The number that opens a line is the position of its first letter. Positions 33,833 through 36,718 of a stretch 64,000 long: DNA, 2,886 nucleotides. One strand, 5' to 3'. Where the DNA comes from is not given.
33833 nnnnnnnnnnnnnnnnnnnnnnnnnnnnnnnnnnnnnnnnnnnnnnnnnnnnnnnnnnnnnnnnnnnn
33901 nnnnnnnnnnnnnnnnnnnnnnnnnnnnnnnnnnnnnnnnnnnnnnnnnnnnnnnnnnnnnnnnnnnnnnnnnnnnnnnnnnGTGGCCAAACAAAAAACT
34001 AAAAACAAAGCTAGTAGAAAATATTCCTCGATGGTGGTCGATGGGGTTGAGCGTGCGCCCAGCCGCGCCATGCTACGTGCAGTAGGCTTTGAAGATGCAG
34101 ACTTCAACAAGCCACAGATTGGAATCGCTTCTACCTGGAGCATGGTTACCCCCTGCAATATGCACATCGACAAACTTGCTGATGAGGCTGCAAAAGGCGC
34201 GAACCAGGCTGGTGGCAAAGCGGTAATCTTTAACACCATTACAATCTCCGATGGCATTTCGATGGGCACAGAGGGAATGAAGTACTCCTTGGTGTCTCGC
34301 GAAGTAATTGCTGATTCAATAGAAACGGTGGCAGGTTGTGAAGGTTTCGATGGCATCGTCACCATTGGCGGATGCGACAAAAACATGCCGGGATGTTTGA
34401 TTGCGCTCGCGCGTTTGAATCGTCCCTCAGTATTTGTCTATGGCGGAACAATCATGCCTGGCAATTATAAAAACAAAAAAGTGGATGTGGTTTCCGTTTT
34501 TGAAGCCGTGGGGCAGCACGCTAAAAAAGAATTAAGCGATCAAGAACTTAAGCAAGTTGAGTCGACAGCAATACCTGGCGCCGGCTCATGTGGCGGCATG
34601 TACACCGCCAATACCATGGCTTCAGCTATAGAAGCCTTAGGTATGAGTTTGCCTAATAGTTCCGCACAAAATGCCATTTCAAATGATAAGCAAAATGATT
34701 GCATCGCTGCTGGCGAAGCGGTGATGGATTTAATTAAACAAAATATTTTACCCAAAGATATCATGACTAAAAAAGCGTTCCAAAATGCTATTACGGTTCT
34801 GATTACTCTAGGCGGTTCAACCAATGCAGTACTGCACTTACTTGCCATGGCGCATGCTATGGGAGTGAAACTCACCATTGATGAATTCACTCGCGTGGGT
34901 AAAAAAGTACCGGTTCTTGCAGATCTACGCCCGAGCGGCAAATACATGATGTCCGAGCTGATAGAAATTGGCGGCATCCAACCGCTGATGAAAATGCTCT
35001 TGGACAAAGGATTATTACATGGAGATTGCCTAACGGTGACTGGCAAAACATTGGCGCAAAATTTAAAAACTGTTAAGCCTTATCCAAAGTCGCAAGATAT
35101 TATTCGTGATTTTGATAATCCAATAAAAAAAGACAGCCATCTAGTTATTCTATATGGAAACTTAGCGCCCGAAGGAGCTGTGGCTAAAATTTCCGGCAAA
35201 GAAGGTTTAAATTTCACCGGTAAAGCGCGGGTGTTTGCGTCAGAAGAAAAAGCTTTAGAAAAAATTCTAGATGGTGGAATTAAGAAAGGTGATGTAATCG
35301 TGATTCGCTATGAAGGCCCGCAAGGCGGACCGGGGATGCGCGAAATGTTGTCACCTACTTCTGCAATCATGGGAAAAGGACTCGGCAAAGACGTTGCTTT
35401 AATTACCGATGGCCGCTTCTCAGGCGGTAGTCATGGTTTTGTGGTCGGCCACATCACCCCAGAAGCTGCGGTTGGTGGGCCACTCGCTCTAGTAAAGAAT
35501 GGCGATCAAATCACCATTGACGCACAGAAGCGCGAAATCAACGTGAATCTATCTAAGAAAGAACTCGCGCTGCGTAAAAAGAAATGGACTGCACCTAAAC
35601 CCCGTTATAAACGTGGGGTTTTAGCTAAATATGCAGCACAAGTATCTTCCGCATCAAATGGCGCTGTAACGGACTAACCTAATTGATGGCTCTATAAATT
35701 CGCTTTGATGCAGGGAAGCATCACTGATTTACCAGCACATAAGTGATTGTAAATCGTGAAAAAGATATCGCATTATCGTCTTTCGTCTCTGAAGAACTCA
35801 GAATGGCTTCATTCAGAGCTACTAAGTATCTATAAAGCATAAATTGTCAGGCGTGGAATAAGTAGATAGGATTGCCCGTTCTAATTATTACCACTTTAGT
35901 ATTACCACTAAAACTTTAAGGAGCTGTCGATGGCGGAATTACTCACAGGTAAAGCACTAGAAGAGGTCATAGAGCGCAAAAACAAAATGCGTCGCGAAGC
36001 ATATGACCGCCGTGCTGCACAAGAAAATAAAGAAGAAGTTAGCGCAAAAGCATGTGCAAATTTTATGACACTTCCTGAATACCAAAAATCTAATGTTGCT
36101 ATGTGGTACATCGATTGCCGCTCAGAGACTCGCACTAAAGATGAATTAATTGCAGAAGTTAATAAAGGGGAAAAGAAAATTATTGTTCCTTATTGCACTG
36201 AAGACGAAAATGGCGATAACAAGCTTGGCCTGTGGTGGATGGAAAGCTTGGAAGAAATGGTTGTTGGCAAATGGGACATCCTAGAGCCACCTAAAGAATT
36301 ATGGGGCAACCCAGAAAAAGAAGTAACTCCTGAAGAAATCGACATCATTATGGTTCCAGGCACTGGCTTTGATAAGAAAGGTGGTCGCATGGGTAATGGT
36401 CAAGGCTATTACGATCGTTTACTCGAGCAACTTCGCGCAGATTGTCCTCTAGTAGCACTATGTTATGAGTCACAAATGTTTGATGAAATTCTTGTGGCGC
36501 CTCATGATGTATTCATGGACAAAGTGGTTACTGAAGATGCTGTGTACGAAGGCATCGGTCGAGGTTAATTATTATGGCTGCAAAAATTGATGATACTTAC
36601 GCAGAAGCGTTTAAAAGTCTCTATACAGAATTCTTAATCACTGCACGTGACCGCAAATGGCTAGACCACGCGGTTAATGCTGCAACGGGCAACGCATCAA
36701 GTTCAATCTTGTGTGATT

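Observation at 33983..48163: Serine-cycle / C1-transfer gene island in a low-GC gammaproteobacterium, with a lone Ftr-like gene beside an MTHFS-like gene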

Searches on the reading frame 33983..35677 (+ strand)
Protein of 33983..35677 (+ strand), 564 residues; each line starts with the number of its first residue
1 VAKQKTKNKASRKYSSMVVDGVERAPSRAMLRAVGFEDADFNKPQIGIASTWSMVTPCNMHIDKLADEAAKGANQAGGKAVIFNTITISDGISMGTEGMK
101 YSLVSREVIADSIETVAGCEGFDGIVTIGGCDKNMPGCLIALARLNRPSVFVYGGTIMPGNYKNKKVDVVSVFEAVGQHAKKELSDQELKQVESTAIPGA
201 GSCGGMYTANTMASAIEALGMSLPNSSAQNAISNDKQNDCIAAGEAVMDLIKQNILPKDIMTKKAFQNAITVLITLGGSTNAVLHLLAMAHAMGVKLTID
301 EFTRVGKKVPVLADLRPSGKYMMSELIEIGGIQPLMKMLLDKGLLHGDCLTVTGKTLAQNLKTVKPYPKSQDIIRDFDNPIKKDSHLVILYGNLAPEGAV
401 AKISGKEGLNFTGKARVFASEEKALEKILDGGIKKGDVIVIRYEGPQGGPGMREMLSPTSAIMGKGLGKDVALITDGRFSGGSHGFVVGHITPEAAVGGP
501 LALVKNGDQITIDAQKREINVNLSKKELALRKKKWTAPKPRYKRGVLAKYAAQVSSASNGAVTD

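Call 3: search_protein_families(library=pfam, proteins=[window:33983-35677:+])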
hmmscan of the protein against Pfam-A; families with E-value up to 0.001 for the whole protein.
window:33983-35677:+ (564 aa): 2 families
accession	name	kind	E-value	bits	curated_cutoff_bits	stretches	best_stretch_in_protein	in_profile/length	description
PF00920.27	ILVD_EDD_N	-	1.1e-129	432.6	27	1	43-360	1-316/316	Dihydroxy-acid/6-phosphogluconate dehydratase N-terminal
PF24877.1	ILV_EDD_C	-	9.7e-80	266.9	27.7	1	372-561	1-191/191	Dihydroxy-acid/6-phosphogluconate dehydratase C-terminal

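Call 4: search_protein_families(library=ncbifam, proteins=[window:33983-35677:+])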
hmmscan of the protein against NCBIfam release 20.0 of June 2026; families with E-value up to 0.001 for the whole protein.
window:33983-35677:+ (564 aa): 8 families
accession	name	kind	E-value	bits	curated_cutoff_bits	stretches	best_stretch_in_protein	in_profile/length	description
NF002068.0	PRK00911.1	subfamily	6.4e-256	850.2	644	1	11-564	3-556/559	dihydroxy-acid dehydratase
TIGR00110.1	ilvD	equivalog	5.7e-233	774.4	618.15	1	26-564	1-542/543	dihydroxy-acid dehydratase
NF009103.0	PRK12448.1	equivalog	3.4e-148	494.5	710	2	15-363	6-363/616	dihydroxy-acid dehydratase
NF004784.0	PRK06131.1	subfamily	9e-141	470.1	539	1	5-563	4-560/576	dihydroxy-acid dehydratase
NF009559.0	PRK13016.1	equivalog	9.8e-126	420.3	882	1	5-561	4-559/578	L-arabinonate dehydratase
NF009560.0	PRK13017.1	subfamily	1.7e-123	412.9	684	1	33-563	34-575/595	dihydroxy-acid dehydratase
TIGR01196.1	edd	equivalog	9e-73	245.5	708.25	1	58-562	79-598/601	phosphogluconate dehydratase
TIGR03432.1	yjhG_yagF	hypoth_equivalog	2.8e-70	237.1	808.15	1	61-529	85-582/640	YjhG/YagF family D-xylonate dehydratase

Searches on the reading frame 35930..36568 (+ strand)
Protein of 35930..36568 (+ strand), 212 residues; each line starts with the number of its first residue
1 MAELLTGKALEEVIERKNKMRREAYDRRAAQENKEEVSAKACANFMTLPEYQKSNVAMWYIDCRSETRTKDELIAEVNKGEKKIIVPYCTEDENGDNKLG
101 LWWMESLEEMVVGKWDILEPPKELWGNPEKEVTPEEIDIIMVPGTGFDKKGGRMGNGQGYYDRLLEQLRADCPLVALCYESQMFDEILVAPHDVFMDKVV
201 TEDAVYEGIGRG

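Call 3: search_protein_families(library=pfam, proteins=[window:35930-36568:+])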
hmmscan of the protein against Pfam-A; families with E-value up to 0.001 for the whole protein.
window:35930-36568:+ (212 aa): 2 families
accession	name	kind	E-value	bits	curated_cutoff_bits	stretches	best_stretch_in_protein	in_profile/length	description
PF01812.26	5-FTHF_cyc-lig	-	3.4e-36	125.3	27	1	17-202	1-186/186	5-formyltetrahydrofolate cyclo-ligase family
PF06411.16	HdeA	-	0.00075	20.2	22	0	30-92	18-84/91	HdeA/HdeB family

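Call 4: search_protein_families(library=ncbifam, proteins=[window:35930-36568:+])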
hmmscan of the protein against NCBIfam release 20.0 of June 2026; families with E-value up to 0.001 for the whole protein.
window:35930-36568:+ (212 aa): 2 families
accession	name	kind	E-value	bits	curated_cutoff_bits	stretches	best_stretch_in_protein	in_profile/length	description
TIGR02727.1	MTHFS_bact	equivalog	1.2e-36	126.3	84.9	1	17-202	1-182/182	5-formyltetrahydrofolate cyclo-ligase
NF007661.0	PRK10333.1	equivalog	1.2e-11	44.8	343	1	17-207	11-197/198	5-formyltetrahydrofolate cyclo-ligase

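Call 14: search_solved_structures(query=window:35930-36568:+, show_alignments=2)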
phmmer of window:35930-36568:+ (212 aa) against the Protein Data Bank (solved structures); distinct sequences matched with E-value up to 0.001: 6.
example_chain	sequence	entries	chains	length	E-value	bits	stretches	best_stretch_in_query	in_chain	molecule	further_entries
1sou_A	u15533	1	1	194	4.7e-20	75.3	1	17-205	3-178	5,10-methenyltetrahydrofolate synthetase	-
1ydm_A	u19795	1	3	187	5.3e-17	65.3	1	17-205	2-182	Hypothetical protein yqgN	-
3hxt_A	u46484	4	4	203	2.4e-14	56.7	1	16-204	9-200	5-formyltetrahydrofolate cyclo-ligase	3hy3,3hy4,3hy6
2jcb_A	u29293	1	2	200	4.3e-13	52.5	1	44-204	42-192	5-FORMYLTETRAHYDROFOLATE CYCLO-LIGASE FAMILY PROTEIN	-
1wkc_A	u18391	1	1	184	6.8e-11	45.4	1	133-205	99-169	HB8 TT1367 protein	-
1sbq_A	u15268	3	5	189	8.2e-10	41.8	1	132-202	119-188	5,10-Methenyltetrahydrofolate synthetase homolog | 5,10-Methenyltetrahydrofolate Synthetase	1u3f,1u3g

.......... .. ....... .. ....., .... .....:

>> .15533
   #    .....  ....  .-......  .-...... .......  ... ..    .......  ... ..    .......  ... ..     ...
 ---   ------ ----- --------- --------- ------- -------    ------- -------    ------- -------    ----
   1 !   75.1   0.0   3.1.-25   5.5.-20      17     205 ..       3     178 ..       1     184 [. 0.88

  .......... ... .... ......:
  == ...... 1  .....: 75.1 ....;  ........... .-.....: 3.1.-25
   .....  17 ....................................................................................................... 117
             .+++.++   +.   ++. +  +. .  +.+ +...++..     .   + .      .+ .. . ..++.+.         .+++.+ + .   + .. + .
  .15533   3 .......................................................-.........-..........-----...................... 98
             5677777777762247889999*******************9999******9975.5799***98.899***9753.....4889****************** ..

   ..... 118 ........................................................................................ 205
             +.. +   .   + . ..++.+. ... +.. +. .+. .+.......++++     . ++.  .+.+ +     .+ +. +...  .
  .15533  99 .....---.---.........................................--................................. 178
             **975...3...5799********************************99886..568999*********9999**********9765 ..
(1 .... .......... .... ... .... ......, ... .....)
